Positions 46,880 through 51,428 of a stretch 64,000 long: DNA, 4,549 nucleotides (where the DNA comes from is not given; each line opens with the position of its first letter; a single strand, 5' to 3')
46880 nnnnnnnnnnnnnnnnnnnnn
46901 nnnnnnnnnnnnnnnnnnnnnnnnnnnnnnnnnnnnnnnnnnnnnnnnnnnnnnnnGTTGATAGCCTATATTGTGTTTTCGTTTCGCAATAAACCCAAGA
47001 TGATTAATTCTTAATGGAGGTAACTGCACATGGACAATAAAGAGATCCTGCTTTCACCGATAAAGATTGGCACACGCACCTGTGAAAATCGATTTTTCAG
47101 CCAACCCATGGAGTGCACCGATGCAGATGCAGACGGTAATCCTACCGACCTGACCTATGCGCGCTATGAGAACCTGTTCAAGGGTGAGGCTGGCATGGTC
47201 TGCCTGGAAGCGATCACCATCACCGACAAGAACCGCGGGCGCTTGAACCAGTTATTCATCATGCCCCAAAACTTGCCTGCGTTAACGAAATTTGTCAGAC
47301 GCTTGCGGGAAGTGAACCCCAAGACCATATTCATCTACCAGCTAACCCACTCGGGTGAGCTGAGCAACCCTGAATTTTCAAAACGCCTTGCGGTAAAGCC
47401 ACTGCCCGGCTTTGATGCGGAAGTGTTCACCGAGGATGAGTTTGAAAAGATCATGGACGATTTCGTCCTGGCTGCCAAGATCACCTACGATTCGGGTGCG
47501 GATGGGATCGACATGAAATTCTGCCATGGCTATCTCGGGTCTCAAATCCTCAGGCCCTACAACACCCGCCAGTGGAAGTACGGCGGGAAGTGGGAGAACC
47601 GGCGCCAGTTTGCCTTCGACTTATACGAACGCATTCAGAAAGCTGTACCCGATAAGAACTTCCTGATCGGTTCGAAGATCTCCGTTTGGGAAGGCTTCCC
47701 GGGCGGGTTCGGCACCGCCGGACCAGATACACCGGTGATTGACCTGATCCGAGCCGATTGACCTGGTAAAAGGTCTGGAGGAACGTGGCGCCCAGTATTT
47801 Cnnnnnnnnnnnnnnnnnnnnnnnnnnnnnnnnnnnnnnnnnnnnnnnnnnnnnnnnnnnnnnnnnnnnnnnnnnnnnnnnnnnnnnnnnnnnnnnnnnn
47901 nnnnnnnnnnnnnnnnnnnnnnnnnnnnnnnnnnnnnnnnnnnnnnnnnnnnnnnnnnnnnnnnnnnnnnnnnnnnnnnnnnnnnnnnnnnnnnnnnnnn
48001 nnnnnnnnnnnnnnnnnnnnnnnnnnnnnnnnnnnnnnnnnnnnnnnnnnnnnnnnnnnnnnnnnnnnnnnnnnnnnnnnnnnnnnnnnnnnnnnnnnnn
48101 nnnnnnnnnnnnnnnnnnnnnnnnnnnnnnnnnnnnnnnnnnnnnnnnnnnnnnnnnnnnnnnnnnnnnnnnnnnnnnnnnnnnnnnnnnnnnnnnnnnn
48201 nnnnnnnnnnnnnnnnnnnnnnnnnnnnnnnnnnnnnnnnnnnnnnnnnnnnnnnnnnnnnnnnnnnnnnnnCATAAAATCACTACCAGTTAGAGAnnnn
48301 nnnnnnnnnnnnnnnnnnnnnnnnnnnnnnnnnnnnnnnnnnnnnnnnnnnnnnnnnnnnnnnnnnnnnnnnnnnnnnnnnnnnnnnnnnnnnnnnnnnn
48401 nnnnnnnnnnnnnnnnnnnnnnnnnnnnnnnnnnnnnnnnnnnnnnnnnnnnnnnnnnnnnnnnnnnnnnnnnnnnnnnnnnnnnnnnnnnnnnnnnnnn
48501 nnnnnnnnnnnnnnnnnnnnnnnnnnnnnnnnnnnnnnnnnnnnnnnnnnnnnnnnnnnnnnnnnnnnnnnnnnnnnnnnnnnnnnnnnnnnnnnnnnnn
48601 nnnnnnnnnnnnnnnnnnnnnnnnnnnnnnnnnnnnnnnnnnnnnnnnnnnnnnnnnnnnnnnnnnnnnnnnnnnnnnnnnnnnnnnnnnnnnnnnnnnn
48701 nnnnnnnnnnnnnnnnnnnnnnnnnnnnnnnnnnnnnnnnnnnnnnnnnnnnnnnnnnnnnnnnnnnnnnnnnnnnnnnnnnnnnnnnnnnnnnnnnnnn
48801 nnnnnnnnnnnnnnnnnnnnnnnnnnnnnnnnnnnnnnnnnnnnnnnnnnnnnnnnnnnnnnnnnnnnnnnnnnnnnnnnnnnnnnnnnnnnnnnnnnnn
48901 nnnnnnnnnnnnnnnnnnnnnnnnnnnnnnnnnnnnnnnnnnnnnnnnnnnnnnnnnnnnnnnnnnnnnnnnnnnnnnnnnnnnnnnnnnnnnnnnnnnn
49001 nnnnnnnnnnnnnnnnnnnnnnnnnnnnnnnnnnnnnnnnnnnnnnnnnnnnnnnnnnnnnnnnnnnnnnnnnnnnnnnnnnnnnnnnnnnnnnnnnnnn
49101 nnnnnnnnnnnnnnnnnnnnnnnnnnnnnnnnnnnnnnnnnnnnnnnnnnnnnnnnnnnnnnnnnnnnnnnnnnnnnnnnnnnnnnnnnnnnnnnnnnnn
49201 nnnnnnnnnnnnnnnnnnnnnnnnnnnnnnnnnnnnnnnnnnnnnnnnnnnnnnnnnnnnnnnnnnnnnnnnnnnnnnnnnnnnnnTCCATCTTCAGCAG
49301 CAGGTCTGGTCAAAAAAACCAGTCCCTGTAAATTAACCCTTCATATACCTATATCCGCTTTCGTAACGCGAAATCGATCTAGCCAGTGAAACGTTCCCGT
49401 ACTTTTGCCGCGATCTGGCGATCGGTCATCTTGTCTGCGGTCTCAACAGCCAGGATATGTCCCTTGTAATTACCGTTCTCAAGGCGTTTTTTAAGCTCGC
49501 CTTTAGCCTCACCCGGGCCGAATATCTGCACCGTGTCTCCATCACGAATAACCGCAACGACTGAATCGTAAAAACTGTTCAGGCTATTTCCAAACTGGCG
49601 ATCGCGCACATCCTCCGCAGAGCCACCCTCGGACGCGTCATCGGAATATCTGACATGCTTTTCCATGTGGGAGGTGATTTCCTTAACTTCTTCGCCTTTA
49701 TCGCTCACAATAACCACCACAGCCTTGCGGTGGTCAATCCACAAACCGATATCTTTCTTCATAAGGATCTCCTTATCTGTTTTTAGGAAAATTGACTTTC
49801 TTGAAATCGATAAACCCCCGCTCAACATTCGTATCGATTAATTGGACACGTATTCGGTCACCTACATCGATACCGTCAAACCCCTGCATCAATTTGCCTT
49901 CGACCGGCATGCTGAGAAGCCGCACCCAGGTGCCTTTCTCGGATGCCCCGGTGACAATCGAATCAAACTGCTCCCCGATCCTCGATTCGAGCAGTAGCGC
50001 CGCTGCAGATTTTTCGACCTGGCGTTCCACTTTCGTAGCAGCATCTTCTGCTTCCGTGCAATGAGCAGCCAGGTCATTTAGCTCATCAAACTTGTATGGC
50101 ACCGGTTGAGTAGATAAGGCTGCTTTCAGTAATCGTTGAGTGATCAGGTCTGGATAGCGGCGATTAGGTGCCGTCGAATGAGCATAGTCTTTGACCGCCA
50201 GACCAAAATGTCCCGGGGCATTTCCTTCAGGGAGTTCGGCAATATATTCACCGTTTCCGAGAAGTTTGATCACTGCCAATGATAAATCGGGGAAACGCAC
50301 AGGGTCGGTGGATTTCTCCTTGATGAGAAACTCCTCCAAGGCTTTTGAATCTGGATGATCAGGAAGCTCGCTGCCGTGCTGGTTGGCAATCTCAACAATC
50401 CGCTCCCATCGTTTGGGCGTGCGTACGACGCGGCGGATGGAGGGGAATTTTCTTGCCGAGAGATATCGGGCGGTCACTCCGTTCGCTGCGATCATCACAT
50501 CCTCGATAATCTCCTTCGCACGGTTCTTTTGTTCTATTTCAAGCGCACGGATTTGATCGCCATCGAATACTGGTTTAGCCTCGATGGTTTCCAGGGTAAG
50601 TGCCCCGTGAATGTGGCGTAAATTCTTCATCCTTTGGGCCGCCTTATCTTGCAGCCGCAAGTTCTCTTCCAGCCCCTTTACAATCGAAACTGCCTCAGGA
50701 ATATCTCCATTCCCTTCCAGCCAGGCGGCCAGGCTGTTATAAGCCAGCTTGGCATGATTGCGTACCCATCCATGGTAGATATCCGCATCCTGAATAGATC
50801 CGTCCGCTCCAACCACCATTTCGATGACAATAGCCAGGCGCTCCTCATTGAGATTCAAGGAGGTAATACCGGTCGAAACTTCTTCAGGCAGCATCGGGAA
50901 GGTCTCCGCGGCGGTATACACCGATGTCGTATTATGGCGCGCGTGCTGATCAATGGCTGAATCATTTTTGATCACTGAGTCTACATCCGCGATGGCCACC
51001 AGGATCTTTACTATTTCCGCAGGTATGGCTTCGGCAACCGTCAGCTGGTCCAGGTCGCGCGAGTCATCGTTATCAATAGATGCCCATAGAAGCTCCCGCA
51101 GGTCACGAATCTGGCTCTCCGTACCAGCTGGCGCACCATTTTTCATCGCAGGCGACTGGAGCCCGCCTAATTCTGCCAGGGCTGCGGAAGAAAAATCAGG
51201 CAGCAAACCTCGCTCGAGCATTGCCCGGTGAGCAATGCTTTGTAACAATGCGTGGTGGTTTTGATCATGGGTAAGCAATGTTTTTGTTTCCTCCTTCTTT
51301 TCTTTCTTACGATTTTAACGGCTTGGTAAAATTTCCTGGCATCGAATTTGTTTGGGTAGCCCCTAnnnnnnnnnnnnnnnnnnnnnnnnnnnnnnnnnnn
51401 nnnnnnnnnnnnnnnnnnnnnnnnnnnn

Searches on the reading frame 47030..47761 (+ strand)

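Call 54: search_protein_families(library=pfam, proteins=[window:47030-47761:+], max_evalue=0.00001)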
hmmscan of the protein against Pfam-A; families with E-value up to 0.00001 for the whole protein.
window:47030-47761:+ (243 aa): 1 family
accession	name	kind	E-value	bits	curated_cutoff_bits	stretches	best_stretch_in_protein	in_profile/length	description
PF00724.26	Oxidored_FMN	-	2.7e-21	76.6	27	1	7-223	2-231/342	NADH:flavin oxidoreductase / NADH oxidase family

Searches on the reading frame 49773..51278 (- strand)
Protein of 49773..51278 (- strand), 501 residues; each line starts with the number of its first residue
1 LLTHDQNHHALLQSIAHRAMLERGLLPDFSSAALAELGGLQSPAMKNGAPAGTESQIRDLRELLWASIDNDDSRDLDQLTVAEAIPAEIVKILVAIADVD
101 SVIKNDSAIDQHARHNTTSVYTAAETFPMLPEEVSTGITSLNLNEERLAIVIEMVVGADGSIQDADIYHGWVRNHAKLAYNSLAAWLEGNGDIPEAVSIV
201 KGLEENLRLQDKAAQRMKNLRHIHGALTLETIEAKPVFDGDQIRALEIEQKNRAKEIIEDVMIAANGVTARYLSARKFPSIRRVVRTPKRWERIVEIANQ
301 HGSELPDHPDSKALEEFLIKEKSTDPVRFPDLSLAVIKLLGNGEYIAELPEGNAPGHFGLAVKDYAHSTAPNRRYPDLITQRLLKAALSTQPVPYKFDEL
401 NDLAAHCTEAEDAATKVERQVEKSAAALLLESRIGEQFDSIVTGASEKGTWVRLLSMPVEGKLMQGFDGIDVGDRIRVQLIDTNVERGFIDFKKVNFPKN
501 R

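Call 54: search_protein_families(library=pfam, proteins=[window:49773-51278:-], max_evalue=0.00001)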
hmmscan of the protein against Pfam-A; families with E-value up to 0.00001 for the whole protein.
window:49773-51278:- (501 aa): 2 families
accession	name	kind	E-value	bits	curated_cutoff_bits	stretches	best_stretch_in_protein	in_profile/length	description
PF00773.25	RNB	-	1.3e-80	271.6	29.3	1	58-389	2-325/326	RNB domain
PF18614.7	RNase_II_C_S1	-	1.7e-17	63.5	26.6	1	436-495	1-59/59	RNase II-type exonuclease C-terminal S1 domain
